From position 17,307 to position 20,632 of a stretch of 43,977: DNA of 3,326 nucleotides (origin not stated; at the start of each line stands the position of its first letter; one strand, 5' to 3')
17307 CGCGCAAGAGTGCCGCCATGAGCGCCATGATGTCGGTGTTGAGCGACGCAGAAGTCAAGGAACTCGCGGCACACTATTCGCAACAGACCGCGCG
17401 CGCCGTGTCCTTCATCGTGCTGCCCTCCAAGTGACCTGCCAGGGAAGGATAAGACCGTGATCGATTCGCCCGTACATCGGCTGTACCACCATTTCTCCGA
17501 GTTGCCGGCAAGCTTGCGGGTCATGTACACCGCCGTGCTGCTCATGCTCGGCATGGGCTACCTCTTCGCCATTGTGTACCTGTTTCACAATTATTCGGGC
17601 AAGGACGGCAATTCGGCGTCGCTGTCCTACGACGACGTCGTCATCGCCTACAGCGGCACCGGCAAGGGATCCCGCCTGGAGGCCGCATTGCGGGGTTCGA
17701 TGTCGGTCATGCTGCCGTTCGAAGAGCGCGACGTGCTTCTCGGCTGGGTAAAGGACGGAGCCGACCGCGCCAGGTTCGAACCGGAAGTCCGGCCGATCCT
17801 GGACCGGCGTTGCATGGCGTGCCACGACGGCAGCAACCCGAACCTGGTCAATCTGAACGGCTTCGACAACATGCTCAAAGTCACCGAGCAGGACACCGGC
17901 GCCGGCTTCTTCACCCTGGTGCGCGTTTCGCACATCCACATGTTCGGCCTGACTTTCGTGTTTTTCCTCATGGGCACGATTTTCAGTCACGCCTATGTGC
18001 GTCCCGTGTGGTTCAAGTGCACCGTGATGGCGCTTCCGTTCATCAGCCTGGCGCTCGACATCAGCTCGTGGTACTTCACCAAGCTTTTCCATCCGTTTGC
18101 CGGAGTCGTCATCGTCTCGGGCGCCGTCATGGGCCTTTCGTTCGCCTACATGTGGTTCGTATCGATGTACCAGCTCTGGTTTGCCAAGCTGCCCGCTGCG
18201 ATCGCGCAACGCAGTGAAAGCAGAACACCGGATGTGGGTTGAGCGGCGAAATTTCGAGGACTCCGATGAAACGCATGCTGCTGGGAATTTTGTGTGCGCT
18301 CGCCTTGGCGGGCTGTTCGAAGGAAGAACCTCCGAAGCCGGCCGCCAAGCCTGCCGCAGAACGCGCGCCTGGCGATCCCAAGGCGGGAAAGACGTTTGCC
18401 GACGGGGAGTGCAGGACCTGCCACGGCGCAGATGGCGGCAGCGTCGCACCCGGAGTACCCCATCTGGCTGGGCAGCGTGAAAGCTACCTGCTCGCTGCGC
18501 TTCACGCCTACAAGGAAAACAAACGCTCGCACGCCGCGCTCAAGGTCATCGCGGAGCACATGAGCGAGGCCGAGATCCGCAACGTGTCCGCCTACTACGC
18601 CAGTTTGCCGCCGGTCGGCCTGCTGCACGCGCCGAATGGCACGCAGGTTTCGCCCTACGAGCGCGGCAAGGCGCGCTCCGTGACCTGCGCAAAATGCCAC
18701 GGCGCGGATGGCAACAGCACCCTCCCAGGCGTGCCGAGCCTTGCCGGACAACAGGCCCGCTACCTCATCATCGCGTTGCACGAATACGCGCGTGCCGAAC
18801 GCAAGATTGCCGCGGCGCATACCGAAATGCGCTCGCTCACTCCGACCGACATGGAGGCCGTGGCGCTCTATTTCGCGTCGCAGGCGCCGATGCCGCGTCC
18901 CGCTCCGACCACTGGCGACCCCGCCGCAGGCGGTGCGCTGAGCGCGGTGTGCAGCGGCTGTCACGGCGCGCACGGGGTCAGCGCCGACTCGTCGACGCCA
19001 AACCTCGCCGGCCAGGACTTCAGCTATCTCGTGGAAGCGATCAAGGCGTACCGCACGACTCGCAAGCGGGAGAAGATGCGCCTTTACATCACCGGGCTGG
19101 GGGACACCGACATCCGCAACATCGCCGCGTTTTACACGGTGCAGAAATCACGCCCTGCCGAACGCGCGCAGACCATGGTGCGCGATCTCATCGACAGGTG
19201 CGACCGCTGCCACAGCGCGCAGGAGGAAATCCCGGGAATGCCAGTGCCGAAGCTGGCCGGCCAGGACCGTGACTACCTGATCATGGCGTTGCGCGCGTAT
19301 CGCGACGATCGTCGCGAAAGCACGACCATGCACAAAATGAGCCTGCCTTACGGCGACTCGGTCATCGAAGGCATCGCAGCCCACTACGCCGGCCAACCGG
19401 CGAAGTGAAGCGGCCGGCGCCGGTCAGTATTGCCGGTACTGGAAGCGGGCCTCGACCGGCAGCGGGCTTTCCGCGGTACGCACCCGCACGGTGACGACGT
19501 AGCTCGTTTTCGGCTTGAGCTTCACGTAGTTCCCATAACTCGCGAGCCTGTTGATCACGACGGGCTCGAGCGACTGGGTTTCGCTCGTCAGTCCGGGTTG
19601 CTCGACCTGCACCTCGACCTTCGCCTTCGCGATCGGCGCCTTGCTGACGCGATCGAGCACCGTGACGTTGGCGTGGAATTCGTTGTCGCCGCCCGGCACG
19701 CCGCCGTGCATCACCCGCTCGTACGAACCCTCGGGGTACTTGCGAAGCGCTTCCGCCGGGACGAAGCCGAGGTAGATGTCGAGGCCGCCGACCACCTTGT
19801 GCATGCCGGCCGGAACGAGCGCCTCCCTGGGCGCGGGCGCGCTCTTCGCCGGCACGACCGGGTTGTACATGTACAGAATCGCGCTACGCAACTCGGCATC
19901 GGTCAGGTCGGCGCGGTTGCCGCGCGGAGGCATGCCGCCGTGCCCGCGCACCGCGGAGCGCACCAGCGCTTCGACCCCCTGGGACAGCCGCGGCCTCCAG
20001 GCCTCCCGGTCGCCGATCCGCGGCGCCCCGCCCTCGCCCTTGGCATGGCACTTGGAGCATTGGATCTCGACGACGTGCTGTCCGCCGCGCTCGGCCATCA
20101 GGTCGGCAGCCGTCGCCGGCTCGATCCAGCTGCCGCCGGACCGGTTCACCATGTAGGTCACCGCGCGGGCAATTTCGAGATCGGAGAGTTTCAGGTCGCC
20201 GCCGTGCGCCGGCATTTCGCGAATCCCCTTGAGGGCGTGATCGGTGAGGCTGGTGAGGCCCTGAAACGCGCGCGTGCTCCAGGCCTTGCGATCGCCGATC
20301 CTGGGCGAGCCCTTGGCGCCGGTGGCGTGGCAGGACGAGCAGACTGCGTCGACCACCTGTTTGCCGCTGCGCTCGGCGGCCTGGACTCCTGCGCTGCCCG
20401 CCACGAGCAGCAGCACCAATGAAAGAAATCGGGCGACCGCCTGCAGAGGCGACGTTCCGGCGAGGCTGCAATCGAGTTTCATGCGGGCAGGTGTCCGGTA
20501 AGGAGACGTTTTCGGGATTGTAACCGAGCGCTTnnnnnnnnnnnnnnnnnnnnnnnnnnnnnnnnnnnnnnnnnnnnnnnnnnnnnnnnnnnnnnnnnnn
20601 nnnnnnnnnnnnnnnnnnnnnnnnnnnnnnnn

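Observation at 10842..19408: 24-haem, seven-gene quinol-linked electron-transfer cluster with no recognisable catalytic (substrate-converting) subunit or outer-membrane component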

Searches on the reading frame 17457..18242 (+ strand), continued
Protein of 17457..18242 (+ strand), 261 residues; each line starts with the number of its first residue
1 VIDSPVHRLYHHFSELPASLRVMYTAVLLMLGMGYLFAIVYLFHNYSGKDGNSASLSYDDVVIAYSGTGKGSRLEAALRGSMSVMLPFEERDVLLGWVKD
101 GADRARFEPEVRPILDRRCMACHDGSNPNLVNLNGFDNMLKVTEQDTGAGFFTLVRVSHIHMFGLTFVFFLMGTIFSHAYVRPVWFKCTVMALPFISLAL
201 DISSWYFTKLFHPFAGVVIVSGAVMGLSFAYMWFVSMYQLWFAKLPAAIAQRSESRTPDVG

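Call 47: fold_search(model_id=the predicted structure, library=pdb)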
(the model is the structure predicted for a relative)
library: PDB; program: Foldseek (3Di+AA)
matches with E <= 10: 71; with E <= 0.001: 0
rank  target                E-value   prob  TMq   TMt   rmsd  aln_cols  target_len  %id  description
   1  8jd0_3                1.2e+00  0.11  0.19  0.09  20.9       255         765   13  Cryo-EM structure of mGlu2-mGlu3 heterodimer in presence of NAM563 (released 2023-06-21)
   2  4nta                  3.1e+00  0.21  0.25  0.42  17.4       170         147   12  Mus Musculus LTC4 synthase in apo form (released 2015-01-14)
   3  6sss_D                3.2e+00  0.28  0.23  0.44  12.5       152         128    8  Crystal structure of Human Microsomal Glutathione S-Transferase 2 (released 2021-02-03)
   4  8f6j_A                3.4e+00  0.08  0.15  0.14  10.0       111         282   16  Cryo-EM structure of a Zinc-loaded D287A mutant of the YiiP-Fab complex (released 2023-02-08)
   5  6a4w_A                3.6e+00  0.06  0.17  0.22  21.8       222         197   12  AcrR from Mycobacterium tuberculosis (released 2019-06-26)
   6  9g9m_A                3.6e+00  0.05  0.17  0.13  20.9       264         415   12  Lipid III flippase WzxE with NB10 and NB7 nanobodies in outward-facing conformation - crystal 1 (released 2025-01-22)
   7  8cnk_A                3.6e+00  0.03  0.15  0.16  21.2       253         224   15  Cryo-EM structure of retinal-free proteoopsin bound to decanoate (released 2024-07-03)
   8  4bpm                  3.7e+00  0.18  0.24  0.38  13.3       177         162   12  Crystal structure of a human integral membrane enzyme (released 2014-04-16)
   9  8yy8_R                3.7e+00  0.08  0.14  0.12  12.9       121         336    9  Fzd7 -Gs complex (released 2024-04-24)
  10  7ytb_A                3.7e+00  0.07  0.21  0.22  22.6       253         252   10  Crystal structure of Kin4B8 (released 2023-03-15)
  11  8qaf                  3.9e+00  0.12  0.11  0.36   5.5        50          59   14  X-ray crystal structure of a de novo designed single-chain antiparallel 8-helix coiled-coil alpha-helical barrel, sc-apC (released 2024-07-03)
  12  2d4c_A                3.9e+00  0.06  0.19  0.22  30.1       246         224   10  Crystal structure of the endophilin BAR domain mutant (released 2006-07-11)
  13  3mk7_G                4.3e+00  0.41  0.23  0.14   4.6       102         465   16  The structure of CBB3 cytochrome oxidase (released 2010-08-04)
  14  7w7z                  4.7e+00  0.21  0.28  0.45  13.2       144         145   11  Crystal Structure of human Focal Adhesion Targeting (FAT) domain of the Focal Adhesion Kinase (released 2022-12-21)
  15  3hkk                  4.7e+00  0.14  0.24  0.38  15.4       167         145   14  Structure of human Leukotriene C4 synthase in complex with glutathione sulfonate (released 2010-05-26)
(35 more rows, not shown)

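Call 72: search_protein_representatives(protein=window:17457-18242:+)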
Query: 261 residues. Proteins with E-value up to 0.001 (for the whole library): 737; up to 1e-10: 313; up to 1e-30: 76. The best 150 are listed.
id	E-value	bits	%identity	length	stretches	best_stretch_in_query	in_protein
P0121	1.5e-92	325.9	56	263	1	1-254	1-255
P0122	5.2e-92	324.1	55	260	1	1-247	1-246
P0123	1.2e-79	283.5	58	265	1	1-208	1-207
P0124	1.1e-78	280.5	66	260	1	82-252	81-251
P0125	1.8e-74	266.6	54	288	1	30-248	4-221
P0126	1.7e-61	224.1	61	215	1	100-255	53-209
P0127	8.1e-56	205.5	58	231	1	1-149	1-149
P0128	1.3e-55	204.8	52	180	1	7-184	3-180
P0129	5.5e-55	202.8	44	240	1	13-245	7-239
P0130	9.8e-54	198.7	67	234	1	120-253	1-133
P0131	9.9e-54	198.6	58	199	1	106-248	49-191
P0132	2.0e-53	197.7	59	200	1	73-233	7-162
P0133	3.3e-53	196.9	53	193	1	4-165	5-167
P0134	6.9e-53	195.9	62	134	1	4-135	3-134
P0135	1.4e-51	191.6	40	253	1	2-248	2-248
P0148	2.7e-47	177.6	39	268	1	10-243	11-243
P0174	1.0e-36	142.9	34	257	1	16-243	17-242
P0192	3.9e-31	124.6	29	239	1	14-244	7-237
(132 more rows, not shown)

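Call 74: find_encoding_contigs(protein=P0135, flank=8000, max_places=3)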
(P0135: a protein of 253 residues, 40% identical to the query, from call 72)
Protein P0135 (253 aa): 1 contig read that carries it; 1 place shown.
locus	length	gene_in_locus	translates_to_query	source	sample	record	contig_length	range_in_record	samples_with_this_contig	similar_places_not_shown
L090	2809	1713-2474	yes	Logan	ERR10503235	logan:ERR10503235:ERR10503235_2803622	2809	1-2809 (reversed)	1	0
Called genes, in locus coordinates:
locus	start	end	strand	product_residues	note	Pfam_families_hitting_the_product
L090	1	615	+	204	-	?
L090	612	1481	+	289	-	PF05495:zf-CHY (faint), PF14522:Cytochrome_C7 (faint)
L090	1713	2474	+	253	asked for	PF27139:Aq_1264_TM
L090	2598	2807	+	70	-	?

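Call 75: find_encoding_contigs(protein=P0148, flank=8000, max_places=2)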
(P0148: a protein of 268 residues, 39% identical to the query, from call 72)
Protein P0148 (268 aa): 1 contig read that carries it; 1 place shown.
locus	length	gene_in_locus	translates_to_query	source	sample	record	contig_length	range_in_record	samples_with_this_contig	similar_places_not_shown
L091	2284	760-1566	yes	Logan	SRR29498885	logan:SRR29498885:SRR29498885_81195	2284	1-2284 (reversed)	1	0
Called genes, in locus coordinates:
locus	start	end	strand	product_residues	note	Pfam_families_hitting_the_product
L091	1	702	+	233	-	?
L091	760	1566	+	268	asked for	PF27139:Aq_1264_TM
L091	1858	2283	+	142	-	?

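Call 76: find_encoding_contigs(protein=P0174, flank=8000, max_places=2)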
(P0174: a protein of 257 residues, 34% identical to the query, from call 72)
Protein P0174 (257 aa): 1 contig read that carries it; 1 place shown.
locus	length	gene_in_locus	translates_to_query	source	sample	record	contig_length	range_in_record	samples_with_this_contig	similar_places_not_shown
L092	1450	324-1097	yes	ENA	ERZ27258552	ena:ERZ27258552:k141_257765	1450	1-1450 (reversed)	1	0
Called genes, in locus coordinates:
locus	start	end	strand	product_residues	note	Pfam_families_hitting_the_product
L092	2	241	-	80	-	?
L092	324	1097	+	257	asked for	PF27139:Aq_1264_TM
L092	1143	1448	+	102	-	?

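Call 77: find_encoding_contigs(protein=P0192, flank=8000, max_places=2)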
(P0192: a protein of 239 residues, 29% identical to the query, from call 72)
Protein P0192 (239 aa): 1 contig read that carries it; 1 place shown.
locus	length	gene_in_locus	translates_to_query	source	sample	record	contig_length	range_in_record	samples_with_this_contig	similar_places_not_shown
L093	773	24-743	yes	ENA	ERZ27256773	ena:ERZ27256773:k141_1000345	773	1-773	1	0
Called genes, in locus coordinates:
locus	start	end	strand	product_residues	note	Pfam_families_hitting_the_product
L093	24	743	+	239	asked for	PF27139:Aq_1264_TM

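Call 84: predict_structure(alignment_id=A5)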
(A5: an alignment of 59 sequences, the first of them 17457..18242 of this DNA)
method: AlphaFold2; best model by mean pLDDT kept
length: 261 residues; sequences in the alignment: 59
mean_pLDDT: 90.3   pTM: 0.81
mean pLDDT of the five models: 90.3, 90.2, 89.5, 88.7, 87.5
residues with pLDDT >= 90: 184; 70-90: 61; 50-70: 10; < 50: 6
segments of 3 or more residues with pLDDT < 50: 1-3, 259-261
pLDDT, mean of each block of 10 residues (from residue 1): 53 90 98 96 87 89 88 88 91 95 96 96 91 94 90 93 97 96 93 98 94 96 97 98 86 64 40
secondary structure, 60 per line:
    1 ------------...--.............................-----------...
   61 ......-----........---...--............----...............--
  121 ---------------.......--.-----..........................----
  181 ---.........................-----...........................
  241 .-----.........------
elements in order: H18-46 H58-66 H73-79 H88-99 H104-118 H136-142 H151-176 H184-208 H214-241 H247-255

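Call 86: fold_search(model_id=the predicted structure, library=pdb)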
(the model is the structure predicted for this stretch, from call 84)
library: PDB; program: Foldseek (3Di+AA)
matches with E <= 10: 70; with E <= 0.001: 0
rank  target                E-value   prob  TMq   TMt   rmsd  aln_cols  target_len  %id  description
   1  8yy8_R                1.3e+00  0.07  0.09  0.08  19.1       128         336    8  Fzd7 -Gs complex (released 2024-04-24)
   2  8u4o_R                1.8e+00  0.08  0.21  0.19  22.2       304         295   11  Structure of CXCL12-bound CXCR4/Gi complex (released 2024-03-13)
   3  4nta                  1.8e+00  0.54  0.30  0.50  20.6       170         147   10  Mus Musculus LTC4 synthase in apo form (released 2015-01-14)
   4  4j7t                  2.6e+00  0.44  0.30  0.50  19.5       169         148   12  Human LTC4 synthase in complex with product analogs - implications for enzyme catalysis (released 2014-01-01)
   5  8qaf                  3.1e+00  0.14  0.12  0.36   5.5        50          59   14  X-ray crystal structure of a de novo designed single-chain antiparallel 8-helix coiled-coil alpha-helical barrel, sc-apC (released 2024-07-03)
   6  2gsm_C                3.4e+00  0.14  0.28  0.15  19.6       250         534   15  Catalytic Core (Subunits I and II) of Cytochrome c oxidase from Rhodobacter sphaeroides (released 2006-10-10)
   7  6s5k                  3.8e+00  0.02  0.13  0.14  24.9       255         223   15  LXRbeta ligand binding domain in complex with small molecule inhibitors (released 2019-12-18)
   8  7w7z                  4.0e+00  0.51  0.28  0.45   4.1       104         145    8  Crystal Structure of human Focal Adhesion Targeting (FAT) domain of the Focal Adhesion Kinase (released 2022-12-21)
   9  8ce1_B                4.1e+00  0.07  0.22  0.25  21.9       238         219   14  Cytochrome c maturation complex CcmABCD (released 2023-09-06)
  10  8tow_Q                4.6e+00  0.21  0.24  0.49  20.8       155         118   11  Structure of a mutated photosystem II complex reveals perturbation of the oxygen-evolving complex (released 2024-06-19)
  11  6nc8                  4.6e+00  0.03  0.15  0.10  25.6       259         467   15  Lipid II flippase MurJ, inward occluded conformation (released 2019-04-17)
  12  5ung                  4.6e+00  0.02  0.15  0.11  24.1       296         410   10  XFEL structure of human angiotensin II type 2 receptor (Orthorhombic form) in complex with compound 1 (N-benzyl-N-(2-eth (released 2017-04-05)
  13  7w8b                  5.0e+00  0.28  0.26  0.42   5.6       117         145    8  Crystal Structure of human Focal Adhesion Targeting (FAT) domain of the Focal Adhesion Kinase (released 2023-07-05)
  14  9in7                  5.0e+00  0.06  0.19  0.21  21.1       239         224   13  True-atomic resolution crystal structure of the closed state of the viral channelrhodopsin OLPVR1 (released 2025-03-12)
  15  8u4p_R                5.3e+00  0.02  0.18  0.17  23.3       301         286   12  Structure of AMD3100-bound CXCR4/Gi complex (released 2024-03-13)
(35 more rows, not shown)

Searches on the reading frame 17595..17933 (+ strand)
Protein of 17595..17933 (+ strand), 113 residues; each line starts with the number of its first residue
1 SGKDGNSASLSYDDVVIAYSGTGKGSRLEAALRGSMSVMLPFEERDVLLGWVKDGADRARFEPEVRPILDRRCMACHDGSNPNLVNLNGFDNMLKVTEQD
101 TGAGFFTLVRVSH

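Call 66: search_protein_families(library=pfam, proteins=[window:17595-17933:+], max_evalue=1)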
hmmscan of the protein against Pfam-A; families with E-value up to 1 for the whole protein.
seq(113 aa): 1 family
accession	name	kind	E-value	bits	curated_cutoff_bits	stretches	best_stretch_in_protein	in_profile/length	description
PF22297.1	PccH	-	0.028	14.9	24.4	1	63-87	4-28/133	PccH Cytochrome c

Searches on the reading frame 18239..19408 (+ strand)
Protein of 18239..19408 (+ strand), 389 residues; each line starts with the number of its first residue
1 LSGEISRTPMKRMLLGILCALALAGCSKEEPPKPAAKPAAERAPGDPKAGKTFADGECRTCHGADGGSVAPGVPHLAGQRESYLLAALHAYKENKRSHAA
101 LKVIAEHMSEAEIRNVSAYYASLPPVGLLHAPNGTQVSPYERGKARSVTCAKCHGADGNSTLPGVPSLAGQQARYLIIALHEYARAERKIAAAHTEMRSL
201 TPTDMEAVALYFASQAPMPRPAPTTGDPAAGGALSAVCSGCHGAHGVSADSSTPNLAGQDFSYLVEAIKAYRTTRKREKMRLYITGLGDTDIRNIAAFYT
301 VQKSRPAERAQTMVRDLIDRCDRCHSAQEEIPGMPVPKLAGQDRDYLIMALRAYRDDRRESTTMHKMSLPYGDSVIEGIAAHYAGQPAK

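Call 4: search_protein_families(library=pfam, proteins=[window:18239-19408:+], max_evalue=0.01)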
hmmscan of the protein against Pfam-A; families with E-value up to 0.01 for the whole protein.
window:18239-19408:+ (389 aa): 7 families
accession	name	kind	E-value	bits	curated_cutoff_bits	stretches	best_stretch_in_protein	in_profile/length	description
PF00034.26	Cytochrom_C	-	3.6e-27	95.9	21.3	3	48-119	2-85/90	Cytochrome c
PF13442.11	Cytochrome_CBB3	-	1e-16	61.4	27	1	235-298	11-67/68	Cytochrome C oxidase, cbb3-type, subunit III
PF14522.11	Cytochrome_C7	-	3.3e-05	24.1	24.8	0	146-155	12-21/67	Cytochrome c7 and related cytochrome c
PF09699.15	Paired_CXXCH_1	-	6.4e-05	23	20.6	0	53-67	4-18/41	Doubled CXXCH motif (Paired_CXXCH_1)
PF22113.1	Mtrc-MtrF_II-IV_dom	-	8e-05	22.7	30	0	236-330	29-93/176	Outer membrane cytochrome MtrC/MtrF-like, domains II/IV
PF14537.11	Cytochrom_c3_2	-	0.00021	22.2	25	0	146-157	5-16/79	Cytochrome c3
PF08139.17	LPAM_1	-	0.0018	19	20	1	10-27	1-18/18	Prokaryotic membrane lipoprotein lipid attachment site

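Call 6: search_protein_families(library=ncbifam, proteins=[window:18239-19408:+], max_evalue=0.001)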
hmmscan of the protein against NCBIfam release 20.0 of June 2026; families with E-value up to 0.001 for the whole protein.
window:18239-19408:+ (389 aa): 10 families
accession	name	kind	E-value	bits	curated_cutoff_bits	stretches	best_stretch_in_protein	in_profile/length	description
NF049874.1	PdsA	exception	1.3e-34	119.8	330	4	237-386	27-197/198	periplasmic diheme shuttle PdsA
NF050122.1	bc1_QcrC_actin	exception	3.7e-08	33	200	1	147-249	49-158/253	cytochrome bc1 complex diheme cytochrome c subunit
TIGR00782.1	ccoP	equivalog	5e-08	32.6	179.95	1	146-293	114-272/285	cytochrome-c oxidase, cbb3-type subunit III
NF045773.1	cytochro_C550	exception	5e-06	26.5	125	0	15-75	15-78/118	cytochrome c550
TIGR04485.1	thiosulf_SoxX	equivalog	1.3e-05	25.8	61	0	55-121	2-76/78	sulfur oxidation c-type cytochrome SoxX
NF045930.1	Cytc6PetJCyano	equivalog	2.5e-05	24.2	135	0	217-302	18-104/110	cytochrome c6 PetJ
TIGR01904.2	GSu_C4xC__C2xCH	domain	3.3e-05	23.6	27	0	231-251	45-65/73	CxxxxCH/CxxCH domain c-type cytochrome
NF041895.1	choice_anch_V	domain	8e-05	22.7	42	0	141-160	20-37/150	choice-of-anchor V domain-containing protein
NF045774.1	cytochro_C551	exception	0.00015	21.7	118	0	10-74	1-67/110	cytochrome c551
TIGR02603.1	CxxCH_TIGR02603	domain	0.00029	20.8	68.15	0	45-87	1-46/134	putative heme-binding domain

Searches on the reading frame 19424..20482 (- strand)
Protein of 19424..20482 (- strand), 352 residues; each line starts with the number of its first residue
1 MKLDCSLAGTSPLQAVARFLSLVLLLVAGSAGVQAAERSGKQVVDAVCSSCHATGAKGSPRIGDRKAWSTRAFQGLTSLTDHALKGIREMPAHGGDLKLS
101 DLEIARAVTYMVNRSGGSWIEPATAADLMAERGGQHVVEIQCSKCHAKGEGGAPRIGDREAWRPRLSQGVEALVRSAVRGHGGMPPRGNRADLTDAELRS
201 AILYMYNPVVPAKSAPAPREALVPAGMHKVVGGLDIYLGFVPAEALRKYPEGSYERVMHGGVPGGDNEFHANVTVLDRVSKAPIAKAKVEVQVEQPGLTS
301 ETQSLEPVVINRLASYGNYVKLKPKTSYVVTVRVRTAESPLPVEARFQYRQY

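Call 8: search_protein_families(library=pfam, proteins=[window:19424-20482:-], max_evalue=0.0001)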
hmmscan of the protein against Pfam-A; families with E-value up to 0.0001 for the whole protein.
window:19424-20482:- (352 aa): 2 families
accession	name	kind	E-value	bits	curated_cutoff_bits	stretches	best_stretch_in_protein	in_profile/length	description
PF13442.11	Cytochrome_CBB3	-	1e-27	96.7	27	2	132-205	4-68/68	Cytochrome C oxidase, cbb3-type, subunit III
PF00034.26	Cytochrom_C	-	6.1e-11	43.9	21.3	1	39-113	3-88/90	Cytochrome c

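Call 94: search_protein_families(library=ncbifam, proteins=[window:19424-20482:-], max_evalue=0.00001)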
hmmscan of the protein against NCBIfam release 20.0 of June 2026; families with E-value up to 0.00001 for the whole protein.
window:19424-20482:- (352 aa): 3 families
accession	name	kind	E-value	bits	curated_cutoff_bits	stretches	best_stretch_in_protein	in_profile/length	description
NF045930.1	Cytc6PetJCyano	equivalog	5.3e-10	39.2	135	0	23-119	13-110/110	cytochrome c6 PetJ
TIGR00782.1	ccoP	equivalog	1.7e-07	30.8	179.95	1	33-153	103-225/285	cytochrome-c oxidase, cbb3-type subunit III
NF050122.1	bc1_QcrC_actin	exception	3.1e-06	26.7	200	0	34-205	38-208/253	cytochrome bc1 complex diheme cytochrome c subunit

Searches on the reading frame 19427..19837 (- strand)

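Call 66: search_protein_families(library=pfam, proteins=[window:19427-19837:-], max_evalue=1)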
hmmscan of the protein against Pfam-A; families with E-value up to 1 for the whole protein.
seq(137 aa): 1 family
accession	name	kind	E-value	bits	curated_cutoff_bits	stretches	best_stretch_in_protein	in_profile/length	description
PF13620.12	CarboxypepD_reg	-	0.055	14.3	32.3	1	58-89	4-34/82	Carboxypeptidase regulatory-like domain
